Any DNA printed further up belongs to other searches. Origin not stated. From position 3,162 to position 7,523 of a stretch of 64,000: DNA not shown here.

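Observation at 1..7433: ccsA is coupled to two giant anchored propeller proteins that carry CxxCH haem c motifs and carbohydrate-binding-like modules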

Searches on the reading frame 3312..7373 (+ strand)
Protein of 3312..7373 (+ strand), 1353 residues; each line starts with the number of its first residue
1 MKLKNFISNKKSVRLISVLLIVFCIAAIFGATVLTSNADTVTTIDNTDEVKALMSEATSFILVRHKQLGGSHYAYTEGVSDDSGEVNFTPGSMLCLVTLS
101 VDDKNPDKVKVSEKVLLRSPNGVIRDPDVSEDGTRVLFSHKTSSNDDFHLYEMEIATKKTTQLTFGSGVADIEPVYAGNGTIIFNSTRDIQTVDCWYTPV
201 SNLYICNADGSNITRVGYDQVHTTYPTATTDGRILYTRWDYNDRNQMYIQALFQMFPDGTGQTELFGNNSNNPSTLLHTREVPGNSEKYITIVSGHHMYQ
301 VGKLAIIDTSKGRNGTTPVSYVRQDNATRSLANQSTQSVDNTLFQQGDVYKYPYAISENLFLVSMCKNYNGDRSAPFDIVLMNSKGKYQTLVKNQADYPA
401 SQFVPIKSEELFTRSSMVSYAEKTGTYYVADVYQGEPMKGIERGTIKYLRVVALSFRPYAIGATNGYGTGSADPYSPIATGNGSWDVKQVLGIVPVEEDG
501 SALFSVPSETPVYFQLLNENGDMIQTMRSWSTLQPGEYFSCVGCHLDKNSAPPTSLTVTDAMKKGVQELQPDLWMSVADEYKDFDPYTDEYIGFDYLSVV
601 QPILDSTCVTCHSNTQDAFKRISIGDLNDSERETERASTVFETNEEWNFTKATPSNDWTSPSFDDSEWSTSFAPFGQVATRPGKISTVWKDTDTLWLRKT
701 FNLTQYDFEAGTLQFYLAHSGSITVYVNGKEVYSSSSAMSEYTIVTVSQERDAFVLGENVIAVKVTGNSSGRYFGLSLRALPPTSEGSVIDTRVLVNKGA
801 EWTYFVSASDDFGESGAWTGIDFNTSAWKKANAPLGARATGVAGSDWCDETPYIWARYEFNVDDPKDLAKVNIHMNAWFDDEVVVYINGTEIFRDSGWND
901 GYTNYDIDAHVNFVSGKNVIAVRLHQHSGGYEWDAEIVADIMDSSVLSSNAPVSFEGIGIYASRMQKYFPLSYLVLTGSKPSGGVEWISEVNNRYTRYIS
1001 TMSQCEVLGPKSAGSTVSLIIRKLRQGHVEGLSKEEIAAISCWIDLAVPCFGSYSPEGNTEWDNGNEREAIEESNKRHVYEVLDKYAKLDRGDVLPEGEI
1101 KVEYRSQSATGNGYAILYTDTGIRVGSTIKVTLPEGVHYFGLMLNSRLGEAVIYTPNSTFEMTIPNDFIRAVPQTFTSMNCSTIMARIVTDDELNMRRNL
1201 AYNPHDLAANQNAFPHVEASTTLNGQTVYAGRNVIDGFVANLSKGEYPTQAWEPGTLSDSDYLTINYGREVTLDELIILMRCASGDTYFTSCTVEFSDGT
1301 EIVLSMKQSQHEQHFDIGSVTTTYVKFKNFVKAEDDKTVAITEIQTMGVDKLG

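Call 3: search_protein_families(library=pfam, proteins=[window:3312-7373:+], max_evalue=0.1)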
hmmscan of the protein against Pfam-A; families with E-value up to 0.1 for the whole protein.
window:3312-7373:+ (1353 aa): 4 families
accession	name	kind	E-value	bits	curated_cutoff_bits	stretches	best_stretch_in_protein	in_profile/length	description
PF18582.6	HZS_alpha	-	2.5e-31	108.6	26.6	1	444-545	1-97/98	Hydrazine synthase alpha subunit middle domain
PF00754.31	F5_F8_type_C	-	5.7e-06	26.9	28.2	1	1218-1335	3-118/127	F5/8 type C domain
PF02837.24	Glyco_hydro_2_N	-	0.00028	21.3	28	1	846-935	59-139/169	Glycosyl hydrolases family 2, sugar binding domain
PF11845.13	Tll0287-like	-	0.021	15.7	24.1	0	593-622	87-118/144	Tll0287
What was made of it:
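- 3312..7373 (+): HZS alpha-like protein with carbohydrate-binding-type modules, 1353 aa. Pfam HZS_alpha 2.5e-31 (call 3).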

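Call 4: search_protein_families(library=ncbifam, proteins=[window:3312-7373:+], max_evalue=0.1)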
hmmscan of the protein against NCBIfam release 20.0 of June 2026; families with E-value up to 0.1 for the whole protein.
window:3312-7373:+ (1353 aa): 5 families
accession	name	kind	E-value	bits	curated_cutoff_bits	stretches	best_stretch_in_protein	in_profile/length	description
NF052339.1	hydrazine_alpha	equivalog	2.8e-13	48.7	800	1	424-546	461-585/804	hydrazine synthase subunit alpha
TIGR02800.1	propeller_TolB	equivalog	2e-10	40.2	343.15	1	113-251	226-353/418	Tol-Pal system beta propeller repeat protein TolB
NF041573.1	rhamnosid_Stmyc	equivalog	7.8e-07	27.3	1720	2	633-706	242-313/1028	alpha-L-rhamnosidase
NF003124.0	PRK04043.1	equivalog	1.1e-05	24.4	428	1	118-188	229-297/419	Tol-Pal system protein TolB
NF047619.1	NADase_discoid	domain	0.0002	21.4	38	1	1247-1345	22-130/130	NADase-type glycan-binding domain-containing protein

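Call 11: search_solved_structures(query=window:3312-7373:+, max_evalue=0.01, show_alignments=3)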
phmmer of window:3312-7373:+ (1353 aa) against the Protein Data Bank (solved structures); distinct sequences matched with E-value up to 0.01: 1.
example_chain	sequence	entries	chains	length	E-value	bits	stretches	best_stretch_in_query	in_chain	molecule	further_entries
5c2v_A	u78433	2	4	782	2e-07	32.3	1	433-546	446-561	HYDRAZINE SYNTHASE ALPHA SUBUNIT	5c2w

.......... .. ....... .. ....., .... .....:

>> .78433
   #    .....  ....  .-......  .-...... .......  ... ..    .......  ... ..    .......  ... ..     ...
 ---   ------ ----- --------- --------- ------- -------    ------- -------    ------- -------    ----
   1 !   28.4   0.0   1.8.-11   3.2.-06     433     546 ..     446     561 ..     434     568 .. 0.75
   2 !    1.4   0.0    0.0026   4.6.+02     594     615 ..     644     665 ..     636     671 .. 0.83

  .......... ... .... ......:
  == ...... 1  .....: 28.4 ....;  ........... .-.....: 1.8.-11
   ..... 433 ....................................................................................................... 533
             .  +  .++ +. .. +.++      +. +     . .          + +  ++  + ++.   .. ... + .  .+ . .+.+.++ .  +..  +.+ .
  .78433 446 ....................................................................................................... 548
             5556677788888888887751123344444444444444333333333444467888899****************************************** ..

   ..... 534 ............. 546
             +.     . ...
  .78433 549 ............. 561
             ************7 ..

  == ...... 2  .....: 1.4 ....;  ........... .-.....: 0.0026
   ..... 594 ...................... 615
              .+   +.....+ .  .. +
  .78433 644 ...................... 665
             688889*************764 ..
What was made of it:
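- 5067..5225 (+): First half of the alpha-II cytochrome c domain (aa 586-638), with CxxCH at 5133-5147. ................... aligns with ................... of HzsA (call 11).
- There is no Tyr at +4 of the alpha-I histidine (call 11).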

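Call 20: find_homologous_proteins(query=window:3312-7373:+, max_evalue=0.00001)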
Query window:3312-7373:+ (1353 aa): 2245 proteins with E <= 0.00001 among 8000 candidates; the best 120 are listed.
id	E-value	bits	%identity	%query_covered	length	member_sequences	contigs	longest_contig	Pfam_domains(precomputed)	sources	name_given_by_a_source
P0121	0.0e+0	3119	100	100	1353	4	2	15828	PF00754.32,PF26549.1,PF18582.7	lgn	-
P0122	0.0e+0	2256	70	100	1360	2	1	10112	PF00754.32,PF26549.1,PF18582.7,PF24135.2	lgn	-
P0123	0.0e+0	1951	62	99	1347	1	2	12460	PF00754.32,PF26549.1,PF18582.7,PF24135.2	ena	-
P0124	0.0e+0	1927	62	99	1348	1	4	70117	PF26549.1,PF18582.7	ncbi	-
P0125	0.0e+0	1910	61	100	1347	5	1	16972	PF26549.1,PF18582.7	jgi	-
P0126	0.0e+0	1714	56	99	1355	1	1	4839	PF00754.32,PF18582.7,PF24135.2,PF07676.19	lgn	-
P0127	0.0e+0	1707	57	99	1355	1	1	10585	PF00754.32,PF26549.1,PF18582.7,PF24135.2,PF07676.19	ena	-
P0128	0.0e+0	1705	55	99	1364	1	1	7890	PF26549.1,PF18582.7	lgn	-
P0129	0.0e+0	1684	57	99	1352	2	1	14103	PF00754.32,PF18582.7,PF24135.2,PF07676.19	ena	-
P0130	0.0e+0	1621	55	100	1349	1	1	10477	PF26549.1,PF18582.7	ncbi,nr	ncbi:MAG: hypothetical protein J5850_04670 [Clostridia bacterium]|nr:hypothetical protein [Clostridi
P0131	0.0e+0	1472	51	99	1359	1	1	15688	PF26549.1,PF18582.7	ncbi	-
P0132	0.0e+0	1459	51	97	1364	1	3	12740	PF18582.7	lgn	-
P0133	0.0e+0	1448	52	97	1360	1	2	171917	PF26549.1,PF18582.7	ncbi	-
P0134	0.0e+0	1436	51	99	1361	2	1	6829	PF18582.7,PF24135.2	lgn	-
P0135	0.0e+0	1433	50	100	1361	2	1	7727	PF26549.1,PF18582.7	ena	-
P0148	0.0e+0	1392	50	66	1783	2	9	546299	PF00754.32,PF26549.1,PF18582.7,PF00404.25,PF22633.4,PF25856.2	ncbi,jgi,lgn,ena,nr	ncbi:MAG: hypothetical protein E7254_01770 [Lachnospiraceae bacterium]|nr:hypothetical protein [Lach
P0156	0.0e+0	1342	49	69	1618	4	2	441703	PF00754.32,PF26549.1,PF18582.7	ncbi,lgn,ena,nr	ncbi:MAG TPA: hypothetical protein GXX17_06340 [Clostridiales bacterium]|nr:hypothetical protein [Cl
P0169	0.0e+0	1216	45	98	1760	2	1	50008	PF00754.32,PF26549.1,PF18582.7,PF00404.25,PF22633.4,PF14200.13,PF24135.2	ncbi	-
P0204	0.0e+0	1128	44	99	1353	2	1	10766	PF26549.1,PF18582.7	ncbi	ncbi:MAG: hypothetical protein ACI4XJ_07430 [Eubacteriales bacterium]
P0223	0.0e+0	1099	47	56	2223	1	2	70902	PF00754.32,PF18582.7,PF00404.25,PF22633.4,PF24135.2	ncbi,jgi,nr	ncbi:MAG: hypothetical protein E7561_03990 [Ruminococcaceae bacterium]|nr:hypothetical protein [Osci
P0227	0.0e+0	1090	42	99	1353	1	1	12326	PF26549.1,PF18582.7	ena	-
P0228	0.0e+0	1088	42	99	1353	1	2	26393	PF00754.32,PF26549.1,PF18582.7,PF24135.2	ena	-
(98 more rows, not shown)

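Call 40: search_protein_families(library=pfam, proteins=[P0148, P0223, P0169], max_evalue=0.001)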
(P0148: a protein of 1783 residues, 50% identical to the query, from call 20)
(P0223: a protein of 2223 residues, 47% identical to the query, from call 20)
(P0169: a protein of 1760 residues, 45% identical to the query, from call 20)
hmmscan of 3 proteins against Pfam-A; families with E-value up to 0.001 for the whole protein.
P0148 (1783 aa): 4 families
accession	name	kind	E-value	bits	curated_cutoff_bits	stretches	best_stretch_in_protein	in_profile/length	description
PF18582.6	HZS_alpha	-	4e-31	107.9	26.6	1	445-546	1-97/98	Hydrazine synthase alpha subunit middle domain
PF00404.24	Dockerin_1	-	3e-10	40.6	22.9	1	1726-1779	2-56/57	Dockerin type I domain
PF22633.2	F5_F8_type_C_2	-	7.9e-08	33.3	27.8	1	1529-1624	1-91/91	NedA-like, galactose-binding domain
PF00754.31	F5_F8_type_C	-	1.9e-07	31.7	28.2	1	1514-1626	3-112/127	F5/8 type C domain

P0223 (2223 aa): 5 families
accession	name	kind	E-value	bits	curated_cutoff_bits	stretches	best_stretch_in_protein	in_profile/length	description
PF18582.6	HZS_alpha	-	1.5e-33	115.7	26.6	1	481-588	1-98/98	Hydrazine synthase alpha subunit middle domain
PF00754.31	F5_F8_type_C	-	1.2e-22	80.8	28.2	2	1388-1496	9-113/127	F5/8 type C domain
PF22633.2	F5_F8_type_C_2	-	2.6e-16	60.4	27.8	1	1398-1493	1-91/91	NedA-like, galactose-binding domain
PF24135.1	DUF7402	-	4e-12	46.8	27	2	1111-1245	5-133/133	Domain of unknown function (DUF7402)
PF00404.24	Dockerin_1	-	2.2e-07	31.4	22.9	1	2166-2219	1-57/57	Dockerin type I domain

P0169 (1760 aa): 9 families
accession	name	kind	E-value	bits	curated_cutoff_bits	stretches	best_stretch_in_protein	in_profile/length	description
PF18582.6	HZS_alpha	-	8.4e-33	113.3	26.6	1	446-548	1-98/98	Hydrazine synthase alpha subunit middle domain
PF00754.31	F5_F8_type_C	-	1.7e-20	73.9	28.2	1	1486-1612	2-127/127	F5/8 type C domain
PF22633.2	F5_F8_type_C_2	-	2e-19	70.4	27.8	1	1501-1594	1-91/91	NedA-like, galactose-binding domain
PF00404.24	Dockerin_1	-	2.1e-18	66.7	22.9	1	1697-1753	1-57/57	Dockerin type I domain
PF24135.1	DUF7402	-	1.3e-07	32.2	27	1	1207-1328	14-133/133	Domain of unknown function (DUF7402)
PF14200.12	RicinB_lectin_2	-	4e-06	27.9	25.6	1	1388-1446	11-77/89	Ricin-type beta-trefoil lectin domain-like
PF00036.39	EF-hand_1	-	6.8e-05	22.6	25.4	0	1731-1750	8-27/29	EF hand domain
PF13202.12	EF-hand_5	-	0.00024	20.9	25.9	0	1730-1748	6-24/25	EF hand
PF00652.28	Ricin_B_lectin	-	0.00043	20.9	29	0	1402-1469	22-89/126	Ricin-type beta-trefoil lectin domain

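Call 42: find_encoding_contigs(protein=P0148, flank=10000, max_places=2)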
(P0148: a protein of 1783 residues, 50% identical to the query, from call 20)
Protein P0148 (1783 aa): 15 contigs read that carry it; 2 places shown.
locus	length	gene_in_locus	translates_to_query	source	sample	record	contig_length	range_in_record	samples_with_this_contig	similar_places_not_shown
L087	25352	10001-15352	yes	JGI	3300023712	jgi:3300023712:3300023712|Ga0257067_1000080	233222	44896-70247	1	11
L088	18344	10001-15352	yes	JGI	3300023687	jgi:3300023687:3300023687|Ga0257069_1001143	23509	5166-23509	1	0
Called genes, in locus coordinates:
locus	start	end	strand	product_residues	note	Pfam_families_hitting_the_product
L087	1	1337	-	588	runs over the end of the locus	PF00884:Sulfatase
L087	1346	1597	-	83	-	-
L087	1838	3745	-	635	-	PF02368:Big_2 (weak)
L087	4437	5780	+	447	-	PF01594:AI-2E_transport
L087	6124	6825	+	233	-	PF05140:ResB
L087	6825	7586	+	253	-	PF01578:Cytochrom_C_asm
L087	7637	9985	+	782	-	PF03150:CCP_MauG (faint), PF00034:Cytochrom_C (weak)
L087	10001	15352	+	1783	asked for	PF26549:Tricorn_N (faint), PF18582:HZS_alpha, PF25856:MPN635_N (faint), PF00754:F5_F8_type_C, PF22633:F5_F8_type_C_2 (weak), PF00404:Dockerin_1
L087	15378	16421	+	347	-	-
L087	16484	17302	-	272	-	PF02311:AraC_binding, PF12833:HTH_18, PF00165:HTH_AraC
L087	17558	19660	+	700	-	-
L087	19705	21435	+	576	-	-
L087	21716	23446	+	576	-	PF00704:Glyco_hydro_18, PF23916:TIM-barrel_EndoS, PF03995:Inhibitor_I36 (faint), PF14200:RicinB_lectin_2, PF00652:Ricin_B_lectin, PF14200:RicinB_lectin_2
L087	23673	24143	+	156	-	-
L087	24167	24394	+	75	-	-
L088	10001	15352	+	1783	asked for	PF26549:Tricorn_N (faint), PF18582:HZS_alpha, PF25856:MPN635_N (faint), PF00754:F5_F8_type_C, PF22633:F5_F8_type_C_2 (weak), PF00404:Dockerin_1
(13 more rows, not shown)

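Call 43: find_encoding_contigs(protein=P0156, flank=10000, max_places=2)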
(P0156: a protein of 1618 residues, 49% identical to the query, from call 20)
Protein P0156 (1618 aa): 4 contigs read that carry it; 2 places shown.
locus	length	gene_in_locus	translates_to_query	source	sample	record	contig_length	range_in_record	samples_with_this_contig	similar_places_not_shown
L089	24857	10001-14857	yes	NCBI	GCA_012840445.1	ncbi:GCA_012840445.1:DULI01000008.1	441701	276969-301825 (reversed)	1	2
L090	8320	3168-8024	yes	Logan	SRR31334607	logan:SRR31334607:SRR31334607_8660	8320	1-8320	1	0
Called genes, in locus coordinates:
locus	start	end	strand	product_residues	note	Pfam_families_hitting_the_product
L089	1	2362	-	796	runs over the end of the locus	PF01588:tRNA_bind, PF03483:B3_4, PF03484:B5, PF01409:tRNA-synt_2d (weak), PF17759:tRNA_synthFbeta, PF03147:FDX-ACB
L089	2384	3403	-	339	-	PF02912:Phe_tRNA-synt_N, PF01409:tRNA-synt_2d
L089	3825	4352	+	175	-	PF19601:DUF6106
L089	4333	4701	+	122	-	PF01648:ACPS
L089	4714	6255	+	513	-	PF03853:YjeF_N, PF01256:Carb_kinase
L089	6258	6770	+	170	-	-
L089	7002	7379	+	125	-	PF02452:PemK_toxin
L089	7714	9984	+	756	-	PF21544:PorZ_N_b_propeller (faint), PF00034:Cytochrom_C (faint)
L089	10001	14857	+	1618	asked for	PF26549:Tricorn_N (faint), PF18582:HZS_alpha, PF00754:F5_F8_type_C (weak)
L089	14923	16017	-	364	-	PF01926:MMR_HSR1, PF02421:FeoB_N, PF06071:YchF-GTPase_C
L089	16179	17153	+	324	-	PF02603:Hpr_kinase_N, PF07475:Hpr_kinase_C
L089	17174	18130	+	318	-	PF00480:ROK, PF01869:BcrAD_BadFG (weak)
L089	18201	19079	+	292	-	PF01565:FAD_binding_4, PF02873:MurB_C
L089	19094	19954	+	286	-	PF03668:RapZ-like_N, PF22740:PapZ_C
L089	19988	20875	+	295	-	PF14527:LAGLIDADG_WhiA, PF14528:LAGLIDADG_3 (weak), PF02650:HTH_WhiA, PF13412:HTH_24 (weak)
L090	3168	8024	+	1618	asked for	PF26549:Tricorn_N (faint), PF18582:HZS_alpha, PF00754:F5_F8_type_C (weak)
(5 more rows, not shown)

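Call 50: predict_structure(alignment_id=A1)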
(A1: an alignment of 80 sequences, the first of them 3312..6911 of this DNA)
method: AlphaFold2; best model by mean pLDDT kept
length: 1200 residues; sequences in the alignment: 80
mean_pLDDT: 86.6   pTM: 0.82
mean pLDDT of the five models: 86.6, 86.1, 84.5, 83.8, 83.5
residues with pLDDT >= 90: 608; 70-90: 482; 50-70: 93; < 50: 17
segments of 3 or more residues with pLDDT < 50: 1-9, 31-37
pLDDT, mean of each block of 10 residues (from residue 1): 44 67 67 53 94 95 88 74 72 96 94 95 95 95 89 96 87 93 88 63 92 85 86 86 60 89 79 80 92 83 92 84 88 68 86 93 93 91 93 91 91 84 91 86 94 85 73 72 80 94 94 91 83 89 69 76 95 89 90 90 87 91 91 88 94 93 94 88 81 94 91 91 95 89 84 92 91 92 84 87 94 91 93 82 79 95 85 90 93 90 83 91 89 91 85 92 91 94 90 89 72 92 90 91 83 80 86 87 90 90 95 91 90 95 88 94 90 75 90 73
secondary structure, 60 per line:
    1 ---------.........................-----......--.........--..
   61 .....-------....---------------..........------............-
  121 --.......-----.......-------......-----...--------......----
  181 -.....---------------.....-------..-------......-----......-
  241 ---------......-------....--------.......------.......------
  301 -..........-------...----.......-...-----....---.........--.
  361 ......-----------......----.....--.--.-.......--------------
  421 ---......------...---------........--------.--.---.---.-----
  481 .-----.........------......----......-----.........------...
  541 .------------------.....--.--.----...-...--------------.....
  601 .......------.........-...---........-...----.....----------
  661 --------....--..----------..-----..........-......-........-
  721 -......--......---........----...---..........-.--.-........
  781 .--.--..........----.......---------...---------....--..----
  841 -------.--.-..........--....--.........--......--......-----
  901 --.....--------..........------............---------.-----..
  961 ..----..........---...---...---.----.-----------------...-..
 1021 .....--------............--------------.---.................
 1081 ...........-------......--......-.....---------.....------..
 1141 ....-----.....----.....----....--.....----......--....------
elements in order (helices of 4 or more, strands of 3 or more residues): H10-34 E40-45 H48-56 E59-65 H73-76 E92-101 E108-119 E123-129 E135-141 E149-154 E160-162 E171-176 E182-186 E202-206 E223-228 E234-239 E250-255 E263-266 E275-281 E288-294 E302-308 E319-321 H326-332 H342-345 E349-357 E360-366 E378-383 E388-392 E400-406 E424-429 E448-455 E487-495 E502-507 E512-517 E523-531 E538-541 H560-564 H596-607 H615-622 H630-637 E639-641 E646-650 E669-672 E694-703 H705-710 E712-719 E722-727 E730-735 E739-746 E757-766 E773-781 E787-796 E801-807 E829-832 E853-862 H865-868 E871-879 E882-887 E890-895 E903-907 E916-925 E932-943 E959-962 E967-970 H971-976 E980-982 E986-988 H1019-1025 H1034-1045 H1064-1091 E1099-1104 E1107-1112 E1114-1118 E1128-1132 E1139-1144 E1150-1154 E1159-1163 H1168-1171 H1174-1178 E1183-1188 H1191-1194
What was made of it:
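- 3312..3422 (+): Signal peptide or signal anchor of ORF3 (aa 1-37; possible SNA|D cleavage site). Modelled as a helix at aa 10-34 (call 50).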
